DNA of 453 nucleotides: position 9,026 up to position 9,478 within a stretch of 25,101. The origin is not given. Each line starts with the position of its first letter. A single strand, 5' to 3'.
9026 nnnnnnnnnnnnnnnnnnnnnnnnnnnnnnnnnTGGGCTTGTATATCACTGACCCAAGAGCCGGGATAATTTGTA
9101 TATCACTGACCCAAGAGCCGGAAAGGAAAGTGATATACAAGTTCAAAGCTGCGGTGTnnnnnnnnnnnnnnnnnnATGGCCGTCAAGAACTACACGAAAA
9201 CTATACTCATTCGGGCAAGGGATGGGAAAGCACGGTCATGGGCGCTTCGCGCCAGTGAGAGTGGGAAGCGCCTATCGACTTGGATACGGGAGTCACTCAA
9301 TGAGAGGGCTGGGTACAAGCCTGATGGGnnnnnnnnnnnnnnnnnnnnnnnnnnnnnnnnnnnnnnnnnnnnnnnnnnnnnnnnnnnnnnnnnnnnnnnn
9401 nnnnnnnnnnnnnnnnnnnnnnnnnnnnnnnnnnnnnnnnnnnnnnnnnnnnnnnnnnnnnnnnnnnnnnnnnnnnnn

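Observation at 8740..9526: Origin/partition-like module: AT-rich tract, six 11-bp iterons in mixed orientation, and an adjacent RHH-protein gene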

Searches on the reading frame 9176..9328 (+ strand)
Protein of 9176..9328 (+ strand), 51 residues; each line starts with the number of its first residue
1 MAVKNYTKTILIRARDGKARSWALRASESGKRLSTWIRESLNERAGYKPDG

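Call 39: search_solved_structures(query=A3, max_evalue=10, show_alignments=3)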
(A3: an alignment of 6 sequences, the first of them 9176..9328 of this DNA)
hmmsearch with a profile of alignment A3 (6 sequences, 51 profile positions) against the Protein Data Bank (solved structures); distinct sequences matched with E-value up to 10: 2.
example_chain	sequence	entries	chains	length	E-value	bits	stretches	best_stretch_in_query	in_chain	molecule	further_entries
3f85_A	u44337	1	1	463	0.8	12.4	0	26-51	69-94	homo trimeric fusion of CFA/I fimbrial subunits B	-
6e0s_A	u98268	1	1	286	0.83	12.3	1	21-45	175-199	MEM-A1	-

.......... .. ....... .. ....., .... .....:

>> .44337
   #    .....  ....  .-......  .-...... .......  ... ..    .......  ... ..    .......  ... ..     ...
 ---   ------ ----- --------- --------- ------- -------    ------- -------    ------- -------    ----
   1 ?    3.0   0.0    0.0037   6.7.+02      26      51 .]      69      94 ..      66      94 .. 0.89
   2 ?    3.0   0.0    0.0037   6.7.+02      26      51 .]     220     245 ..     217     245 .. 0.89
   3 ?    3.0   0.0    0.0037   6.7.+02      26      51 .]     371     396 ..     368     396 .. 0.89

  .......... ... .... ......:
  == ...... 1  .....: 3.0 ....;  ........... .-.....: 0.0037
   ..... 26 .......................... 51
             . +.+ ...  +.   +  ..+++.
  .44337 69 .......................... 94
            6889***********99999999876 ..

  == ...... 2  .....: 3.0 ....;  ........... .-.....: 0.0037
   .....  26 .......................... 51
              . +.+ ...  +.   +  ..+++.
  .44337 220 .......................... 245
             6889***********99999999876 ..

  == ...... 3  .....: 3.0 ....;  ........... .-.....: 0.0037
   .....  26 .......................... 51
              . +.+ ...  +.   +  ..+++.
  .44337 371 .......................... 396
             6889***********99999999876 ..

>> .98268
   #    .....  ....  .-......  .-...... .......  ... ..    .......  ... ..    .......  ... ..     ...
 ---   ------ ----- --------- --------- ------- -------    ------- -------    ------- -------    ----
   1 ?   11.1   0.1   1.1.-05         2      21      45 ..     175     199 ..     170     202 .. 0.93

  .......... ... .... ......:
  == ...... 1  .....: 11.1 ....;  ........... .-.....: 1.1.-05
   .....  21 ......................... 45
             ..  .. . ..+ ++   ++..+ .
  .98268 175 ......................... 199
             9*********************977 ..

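Call 41: search_protein_families(library=pfam, alignment_id=A3, max_evalue=10)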
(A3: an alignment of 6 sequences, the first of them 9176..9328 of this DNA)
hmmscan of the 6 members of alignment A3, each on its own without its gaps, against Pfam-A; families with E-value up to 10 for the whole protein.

A. member 1, window:9176-9328:+ (51 aa): 0 families

B. families by the number of members that match (of 6 scanned): 3 families
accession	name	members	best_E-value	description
PF19807.5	DUF6290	3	0.019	Family of unknown function (DUF6290)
PF05534.18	HicB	1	0.081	HicB family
PF21983.2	NikA-like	1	0.14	Mobilization protein NikA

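Call 49: search_protein_representatives(alignment_id=A3)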
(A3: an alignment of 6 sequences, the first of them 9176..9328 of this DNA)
Query: 6 sequences, 51 profile positions. Proteins with E-value up to 0.001 (for the whole library): 21; up to 1e-10: 5; up to 1e-30: 0. The best 21 are listed.
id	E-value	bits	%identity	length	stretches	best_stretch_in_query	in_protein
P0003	1.3e-29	117.4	-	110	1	1-51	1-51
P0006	3.3e-27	109.7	-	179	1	1-50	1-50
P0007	2.9e-22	93.9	-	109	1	1-48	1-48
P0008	7.3e-18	79.8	-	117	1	1-49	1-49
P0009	2.0e-15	72.0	-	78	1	1-36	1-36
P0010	5.4e-06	41.8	-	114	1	8-45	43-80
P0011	1.1e-05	40.8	-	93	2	10-43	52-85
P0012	2.9e-05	39.5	-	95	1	8-45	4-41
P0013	4.8e-05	38.8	-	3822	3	5-34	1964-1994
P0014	6.3e-05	38.4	-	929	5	2-34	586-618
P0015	1.2e-04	37.5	-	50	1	7-43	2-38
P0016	1.7e-04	37.0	-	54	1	13-48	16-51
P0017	1.7e-04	37.0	-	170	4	33-48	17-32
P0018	3.0e-04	36.2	-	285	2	7-42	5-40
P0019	3.0e-04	36.2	-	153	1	8-50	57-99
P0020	3.6e-04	36.0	-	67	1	8-45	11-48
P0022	5.0e-04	35.5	-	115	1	10-50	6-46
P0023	7.6e-04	34.9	-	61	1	7-47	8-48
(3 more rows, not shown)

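Call 51: search_protein_families(library=pfam, proteins=[P0010, P0011, P0012, P0015, P0016, P0018, P0019, P0020, P0022, P0023], max_evalue=0.01)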
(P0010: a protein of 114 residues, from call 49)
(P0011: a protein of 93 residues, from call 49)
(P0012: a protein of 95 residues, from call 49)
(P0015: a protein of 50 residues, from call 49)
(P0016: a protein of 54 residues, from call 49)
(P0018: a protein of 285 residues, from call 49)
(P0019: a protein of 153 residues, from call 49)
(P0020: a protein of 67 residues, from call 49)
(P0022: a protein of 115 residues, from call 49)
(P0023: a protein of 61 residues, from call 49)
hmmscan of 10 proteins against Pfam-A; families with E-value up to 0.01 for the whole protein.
P0010 (114 aa): 3 families
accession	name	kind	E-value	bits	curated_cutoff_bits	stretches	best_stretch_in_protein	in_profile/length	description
PF19807.5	DUF6290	-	0.00081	20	27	1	46-87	5-46/72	Family of unknown function (DUF6290)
PF08681.18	TacA1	-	0.0013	19.1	21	1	47-86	4-43/80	Antitoxin TacA 1-like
PF21983.2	NikA-like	-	0.0033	18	27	1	42-76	4-38/72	Mobilization protein NikA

P0011 (93 aa): 2 families
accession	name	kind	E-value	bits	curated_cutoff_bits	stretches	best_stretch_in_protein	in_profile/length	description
PF19807.5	DUF6290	-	0.00058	20.4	27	0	52-83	4-35/72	Family of unknown function (DUF6290)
PF21983.2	NikA-like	-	0.0022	18.5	27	0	52-81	7-36/72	Mobilization protein NikA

P0012 (95 aa): 1 family
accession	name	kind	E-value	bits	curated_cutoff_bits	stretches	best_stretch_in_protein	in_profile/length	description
PF21983.2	NikA-like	-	5.5e-05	23.7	27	1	2-39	3-40/72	Mobilization protein NikA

P0015 (50 aa): 0 families

P0016 (54 aa): 1 family
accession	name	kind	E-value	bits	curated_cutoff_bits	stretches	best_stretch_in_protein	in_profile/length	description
PF21983.2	NikA-like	-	6.7e-05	23.4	27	1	8-43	2-37/72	Mobilization protein NikA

P0018 (285 aa): 5 families
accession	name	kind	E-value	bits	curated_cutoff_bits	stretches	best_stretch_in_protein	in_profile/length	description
PF21983.2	NikA-like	-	4.3e-11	43.2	27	2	159-196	2-39/72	Mobilization protein NikA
PF19807.5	DUF6290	-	1.6e-07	31.8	27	0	164-199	4-39/72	Family of unknown function (DUF6290)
PF13455.12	MUG113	-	7.9e-05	23.6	22.3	1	68-127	1-60/73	Meiotically up-regulated gene 113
PF01541.30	GIY-YIG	-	0.002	18.8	22.6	1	58-118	5-74/78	GIY-YIG catalytic domain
PF10544.15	T5orf172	-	0.0031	18.4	20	1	58-127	4-87/101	T5orf172 domain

P0019 (153 aa): 1 family
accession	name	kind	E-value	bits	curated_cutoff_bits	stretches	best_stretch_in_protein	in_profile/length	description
PF21983.2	NikA-like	-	0.0081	16.7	27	0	57-90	5-38/72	Mobilization protein NikA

P0020 (67 aa): 1 family
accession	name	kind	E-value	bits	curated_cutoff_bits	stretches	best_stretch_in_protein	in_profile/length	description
PF21983.2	NikA-like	-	1.5e-05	25.5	27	1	8-66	2-62/72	Mobilization protein NikA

P0022 (115 aa): 2 families
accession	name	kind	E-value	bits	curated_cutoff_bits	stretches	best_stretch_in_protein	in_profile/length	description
PF21983.2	NikA-like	-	3.1e-06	27.7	27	1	2-37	3-38/72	Mobilization protein NikA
PF01402.27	RHH_1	-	0.00045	20.5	20.5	1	6-35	2-31/39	Ribbon-helix-helix protein, copG family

P0023 (61 aa): 1 family
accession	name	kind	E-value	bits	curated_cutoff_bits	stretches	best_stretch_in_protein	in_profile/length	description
PF21983.2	NikA-like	-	0.0082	16.7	27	1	7-42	3-38/72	Mobilization protein NikA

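Call 52: find_homologous_proteins(query=A3, max_evalue=0.001)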
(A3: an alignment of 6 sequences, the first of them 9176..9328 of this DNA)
Query A3 (6 sequences): 1 candidates shared short words with the query, none scored E <= 0.001.

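Call 56: find_homologous_proteins(query=P0008, max_evalue=0.01)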
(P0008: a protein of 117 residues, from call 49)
Query P0008 (117 aa): 1 proteins with E <= 0.01 among 15 candidates.
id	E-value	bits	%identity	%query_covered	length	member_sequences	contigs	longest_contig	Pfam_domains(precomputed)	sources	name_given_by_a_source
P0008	5.4e-67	241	100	100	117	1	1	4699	-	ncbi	-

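Call 57: find_encoding_contigs(protein=P0008, flank=10000)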
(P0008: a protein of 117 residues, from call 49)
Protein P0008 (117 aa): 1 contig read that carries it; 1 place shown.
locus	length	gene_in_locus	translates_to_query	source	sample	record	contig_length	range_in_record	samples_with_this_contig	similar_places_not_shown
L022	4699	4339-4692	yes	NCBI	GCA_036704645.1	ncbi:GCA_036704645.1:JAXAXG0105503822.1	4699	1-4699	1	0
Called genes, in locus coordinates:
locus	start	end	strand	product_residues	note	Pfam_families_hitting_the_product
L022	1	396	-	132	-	?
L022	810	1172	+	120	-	-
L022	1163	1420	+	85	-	-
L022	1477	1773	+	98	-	-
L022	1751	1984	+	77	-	-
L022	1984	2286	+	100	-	-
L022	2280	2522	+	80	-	-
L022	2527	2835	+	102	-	-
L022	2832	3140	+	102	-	-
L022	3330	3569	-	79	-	-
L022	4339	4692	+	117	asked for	-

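Call 58: find_encoding_contigs(protein=P0007, flank=10000)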
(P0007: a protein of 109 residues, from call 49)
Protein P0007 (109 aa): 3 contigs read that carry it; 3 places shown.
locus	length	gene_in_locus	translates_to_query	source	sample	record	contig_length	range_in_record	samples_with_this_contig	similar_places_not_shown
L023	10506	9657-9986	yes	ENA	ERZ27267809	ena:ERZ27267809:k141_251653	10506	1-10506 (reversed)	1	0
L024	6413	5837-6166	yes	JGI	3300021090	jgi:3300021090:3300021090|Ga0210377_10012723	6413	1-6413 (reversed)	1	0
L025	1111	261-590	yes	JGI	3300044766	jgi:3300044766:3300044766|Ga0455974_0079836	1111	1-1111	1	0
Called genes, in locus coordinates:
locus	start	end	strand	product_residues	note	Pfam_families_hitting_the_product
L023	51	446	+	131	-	-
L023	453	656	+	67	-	-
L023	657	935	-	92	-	-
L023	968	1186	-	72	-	-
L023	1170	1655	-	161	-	-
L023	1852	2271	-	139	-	-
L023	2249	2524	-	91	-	PF11195:Tad2-like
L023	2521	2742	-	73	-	-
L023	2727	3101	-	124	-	-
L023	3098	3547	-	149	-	-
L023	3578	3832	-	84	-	-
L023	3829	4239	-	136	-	-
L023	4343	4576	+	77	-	-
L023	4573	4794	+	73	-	-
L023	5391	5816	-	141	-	-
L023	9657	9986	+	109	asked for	-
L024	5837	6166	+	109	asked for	-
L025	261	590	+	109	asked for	-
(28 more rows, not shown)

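Call 78: search_solved_structures(query=A7, max_evalue=10, show_alignments=4)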
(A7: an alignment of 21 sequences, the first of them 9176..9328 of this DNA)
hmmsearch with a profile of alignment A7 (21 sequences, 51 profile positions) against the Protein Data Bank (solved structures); distinct sequences matched with E-value up to 10: 4.
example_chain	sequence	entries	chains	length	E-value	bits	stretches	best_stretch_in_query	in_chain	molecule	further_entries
2ba3_A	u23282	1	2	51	0.1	15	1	5-39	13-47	NikA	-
3m18_A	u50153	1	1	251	0.59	12.6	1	33-45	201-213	Variable lymphocyte receptor A diversity region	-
3m19_A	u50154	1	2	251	0.71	12.4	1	33-45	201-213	Variable lymphocyte receptor A diversity region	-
8jdh_A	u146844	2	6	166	1.7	11.2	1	10-43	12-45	AcrIF25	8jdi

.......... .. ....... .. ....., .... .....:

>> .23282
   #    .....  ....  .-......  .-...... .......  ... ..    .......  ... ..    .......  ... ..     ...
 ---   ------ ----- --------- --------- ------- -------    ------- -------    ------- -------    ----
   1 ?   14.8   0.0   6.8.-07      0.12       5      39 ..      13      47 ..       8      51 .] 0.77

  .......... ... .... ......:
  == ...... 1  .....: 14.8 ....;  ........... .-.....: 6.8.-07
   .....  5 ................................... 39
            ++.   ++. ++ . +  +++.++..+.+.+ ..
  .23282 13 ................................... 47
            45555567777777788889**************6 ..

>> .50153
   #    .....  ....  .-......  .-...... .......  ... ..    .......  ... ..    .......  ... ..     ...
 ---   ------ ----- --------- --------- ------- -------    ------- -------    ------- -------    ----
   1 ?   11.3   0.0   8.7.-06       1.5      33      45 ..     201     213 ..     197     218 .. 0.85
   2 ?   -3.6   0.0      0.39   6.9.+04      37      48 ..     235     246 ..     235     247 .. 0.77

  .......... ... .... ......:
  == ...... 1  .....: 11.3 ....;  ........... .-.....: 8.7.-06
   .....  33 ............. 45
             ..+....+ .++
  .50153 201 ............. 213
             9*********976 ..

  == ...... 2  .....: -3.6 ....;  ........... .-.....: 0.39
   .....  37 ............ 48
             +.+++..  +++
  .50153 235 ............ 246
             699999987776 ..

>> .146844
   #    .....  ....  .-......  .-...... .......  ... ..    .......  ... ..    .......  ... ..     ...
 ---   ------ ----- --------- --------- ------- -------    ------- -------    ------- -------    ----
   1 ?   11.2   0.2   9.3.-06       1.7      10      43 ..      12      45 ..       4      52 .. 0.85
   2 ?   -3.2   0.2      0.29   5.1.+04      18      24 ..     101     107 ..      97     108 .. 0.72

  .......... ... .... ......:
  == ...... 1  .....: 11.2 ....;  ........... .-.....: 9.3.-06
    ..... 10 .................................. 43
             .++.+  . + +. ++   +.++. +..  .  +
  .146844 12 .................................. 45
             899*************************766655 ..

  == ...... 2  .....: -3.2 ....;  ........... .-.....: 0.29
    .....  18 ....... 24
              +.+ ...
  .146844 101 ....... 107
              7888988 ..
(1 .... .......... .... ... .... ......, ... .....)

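Call 84: predict_structure(alignment_id=A7)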
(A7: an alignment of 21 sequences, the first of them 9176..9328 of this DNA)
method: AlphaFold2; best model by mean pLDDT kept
length: 51 residues; sequences in the alignment: 21
mean_pLDDT: 85.0   pTM: 0.58
mean pLDDT of the five models: 85.0, 84.6, 83.3, 80.4, 73.5
residues with pLDDT >= 90: 21; 70-90: 24; 50-70: 6; < 50: 0
segments of 3 or more residues with pLDDT < 50: none
pLDDT, mean of each block of 10 residues (from residue 1): 74 88 94 91 81 52
secondary structure, 60 per line:
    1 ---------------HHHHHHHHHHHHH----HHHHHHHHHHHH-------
elements in order: H16-28 H33-44

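Call 86: fold_search(model_id=the predicted structure, library=pdb)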
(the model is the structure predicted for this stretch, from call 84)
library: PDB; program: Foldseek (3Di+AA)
matches with E <= 10: 68; with E <= 0.001: 0
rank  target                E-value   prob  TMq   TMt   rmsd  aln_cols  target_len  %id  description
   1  6gts_C                5.7e-01  0.96  0.73  0.46   3.7        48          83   19  Structure of the AtaT-AtaR complex bound DNA (released 2019-03-06)
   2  2ba3_MODEL_1_A        5.7e-01  0.89  0.58  0.58   5.3        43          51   21  NMR Structure of NikA N-terminal Fragment (released 2006-10-03)
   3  7f37_D                7.0e-01  0.95  0.74  0.46   2.7        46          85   17  Crystal structure of AtaT2-AtaR2 complex (released 2021-12-22)
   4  8u12_A                8.6e-01  0.94  0.70  0.71   1.4        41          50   15  Crystal Structure of Antitoxin Protein Rv0298 of Type II Toxin-antitoxin Systems from Mycobacterium tuberculosis (released 2023-09-27)
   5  5x3t_A                9.2e-01  0.87  0.70  0.53   3.7        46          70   22  VapBC from Mycobacterium tuberculosis (released 2017-06-07)
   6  1baz_B                1.1e+00  0.96  0.72  0.88   0.8        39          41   15  ARC REPRESSOR MUTANT PHE10VAL (released 1998-06-17)
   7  1bdv_B                1.1e+00  0.89  0.68  0.66   2.1        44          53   14  ARC FV10 COCRYSTAL (released 1999-01-06)
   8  7ak7_E                1.2e+00  0.93  0.72  0.53   1.7        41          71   17  Structure of Salmonella TacT2 toxin bound to TacA2 antitoxin (released 2021-08-18)
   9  1myl_E                1.2e+00  0.92  0.71  0.85   1.1        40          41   15  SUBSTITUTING HYDROPHOBIC RESIDUES FOR A BURIED SALT BRIDGE ENHANCES PROTEIN STABILITY BUT DOES NOT REDUCE CONFORMATION (released 1995-01-26)
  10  1baz_A                1.2e+00  0.84  0.68  0.70   2.2        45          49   13  ARC REPRESSOR MUTANT PHE10VAL (released 1998-06-17)
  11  5zgn_A                1.3e+00  0.91  0.74  0.56   1.8        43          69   21  The crystal structure of KacTA-DNA complex (released 2019-04-03)
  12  8ypj_A                1.3e+00  0.90  0.69  0.70   1.3        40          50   15  Cyrstal structure of the MazE-mt10 Antitoxin from Mycobacterium tuberculosis (released 2024-05-15)
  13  1arq_MODEL_1_A        1.3e+00  0.87  0.69  0.66   3.0        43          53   16  RELAXATION MATRIX REFINEMENT OF THE SOLUTION STRUCTURE OF THE ARC REPRESSOR (released 1994-01-31)
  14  1bdv_C                1.3e+00  0.85  0.69  0.81   3.1        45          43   18  ARC FV10 COCRYSTAL (released 1999-01-06)
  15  7zg6_A                1.4e+00  0.92  0.76  0.73   1.5        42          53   17  TacA1 antitoxin (released 2023-10-11)
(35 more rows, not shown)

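Call 97: find_encoding_contigs(protein=P0009, flank=10000, max_places=3)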
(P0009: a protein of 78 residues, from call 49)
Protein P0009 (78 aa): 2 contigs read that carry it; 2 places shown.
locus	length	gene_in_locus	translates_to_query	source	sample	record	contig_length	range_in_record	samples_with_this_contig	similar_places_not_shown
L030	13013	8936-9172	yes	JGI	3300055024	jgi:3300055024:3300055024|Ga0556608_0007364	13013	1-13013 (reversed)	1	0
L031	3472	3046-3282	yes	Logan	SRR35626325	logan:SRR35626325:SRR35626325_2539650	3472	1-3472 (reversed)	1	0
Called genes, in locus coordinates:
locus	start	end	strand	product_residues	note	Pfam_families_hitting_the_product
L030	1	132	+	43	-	?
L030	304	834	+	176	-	-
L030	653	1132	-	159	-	-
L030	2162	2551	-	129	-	-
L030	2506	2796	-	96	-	-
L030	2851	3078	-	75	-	-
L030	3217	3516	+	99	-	-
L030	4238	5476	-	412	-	PF05265:DUF723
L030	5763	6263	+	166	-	-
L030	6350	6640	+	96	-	-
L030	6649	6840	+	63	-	-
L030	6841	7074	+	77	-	-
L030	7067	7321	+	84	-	-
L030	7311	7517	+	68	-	-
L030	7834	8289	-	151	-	-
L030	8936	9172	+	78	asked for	-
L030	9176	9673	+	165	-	PF10544:T5orf172, PF13455:MUG113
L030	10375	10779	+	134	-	-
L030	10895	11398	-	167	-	-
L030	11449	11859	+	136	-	-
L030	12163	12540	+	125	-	-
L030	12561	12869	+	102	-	-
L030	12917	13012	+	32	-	?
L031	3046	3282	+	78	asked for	-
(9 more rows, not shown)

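Call 100: search_protein_families(library=pfam, proteins=[L030:4238-5476:-], max_evalue=0.1)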
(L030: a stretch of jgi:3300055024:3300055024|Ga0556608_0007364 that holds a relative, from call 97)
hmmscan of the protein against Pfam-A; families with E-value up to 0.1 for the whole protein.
L030:4238-5476:- (412 aa): 5 families
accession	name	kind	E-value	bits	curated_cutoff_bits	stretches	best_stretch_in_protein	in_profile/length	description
PF05265.19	DUF723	-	0.00047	20.5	20.9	0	31-57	31-59/60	Protein of unknown function (DUF723)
PF24441.1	DUF7560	-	0.0019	18.3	27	0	35-66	11-42/44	Family of unknown function (DUF7560)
PF14835.12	zf-RING_6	-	0.016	15.5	35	1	101-135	30-64/65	zf-RING of BARD1-type protein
PF14447.12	Prok-RING_4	-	0.088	13.2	27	0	106-118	25-37/46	Prokaryotic RING finger family 4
PF14311.12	DUF4379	-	0.096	13.3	24.5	0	100-118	36-54/56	Probable Treble clef zinc finger domain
